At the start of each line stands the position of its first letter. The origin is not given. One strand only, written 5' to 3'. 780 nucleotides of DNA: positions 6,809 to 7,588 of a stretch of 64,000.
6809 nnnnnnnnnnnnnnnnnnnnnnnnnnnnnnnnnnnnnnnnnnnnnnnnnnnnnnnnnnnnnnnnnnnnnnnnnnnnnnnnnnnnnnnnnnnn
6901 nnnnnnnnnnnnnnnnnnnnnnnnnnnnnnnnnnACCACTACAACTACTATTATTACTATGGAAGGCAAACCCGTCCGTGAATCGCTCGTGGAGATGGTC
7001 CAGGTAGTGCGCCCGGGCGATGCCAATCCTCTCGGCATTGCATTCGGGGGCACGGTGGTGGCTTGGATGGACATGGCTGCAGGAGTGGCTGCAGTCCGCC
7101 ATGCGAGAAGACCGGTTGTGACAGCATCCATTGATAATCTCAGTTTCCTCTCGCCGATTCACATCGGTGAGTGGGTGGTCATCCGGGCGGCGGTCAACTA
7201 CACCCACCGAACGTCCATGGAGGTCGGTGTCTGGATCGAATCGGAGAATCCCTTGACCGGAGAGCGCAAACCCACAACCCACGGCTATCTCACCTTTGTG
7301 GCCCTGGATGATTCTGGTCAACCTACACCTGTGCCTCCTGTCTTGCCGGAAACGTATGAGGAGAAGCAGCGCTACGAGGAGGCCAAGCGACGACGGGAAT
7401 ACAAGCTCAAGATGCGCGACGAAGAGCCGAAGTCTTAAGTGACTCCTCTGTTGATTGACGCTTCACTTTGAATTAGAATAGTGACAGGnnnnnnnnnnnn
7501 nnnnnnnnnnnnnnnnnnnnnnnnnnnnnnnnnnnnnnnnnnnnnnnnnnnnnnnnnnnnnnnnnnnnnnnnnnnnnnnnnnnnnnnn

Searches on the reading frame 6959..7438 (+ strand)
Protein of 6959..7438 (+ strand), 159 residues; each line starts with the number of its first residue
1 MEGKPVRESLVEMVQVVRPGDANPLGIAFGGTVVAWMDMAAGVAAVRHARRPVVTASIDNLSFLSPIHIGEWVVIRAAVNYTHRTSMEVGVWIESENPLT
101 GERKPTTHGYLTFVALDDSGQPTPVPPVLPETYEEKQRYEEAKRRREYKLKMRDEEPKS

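Call 50: search_protein_families(library=pfam, proteins=[window:6959-7438:+], max_evalue=0.01)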
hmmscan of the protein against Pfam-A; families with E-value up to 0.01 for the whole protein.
window:6959-7438:+ (159 aa): 2 families
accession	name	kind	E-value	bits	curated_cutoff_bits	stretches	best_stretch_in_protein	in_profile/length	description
PF03061.28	4HBT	-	4e-19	69.2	20.6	1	26-99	2-76/79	Thioesterase superfamily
PF13279.12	4HBT_2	-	0.0036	18.2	25.5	1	33-129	25-118/122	Thioesterase-like superfamily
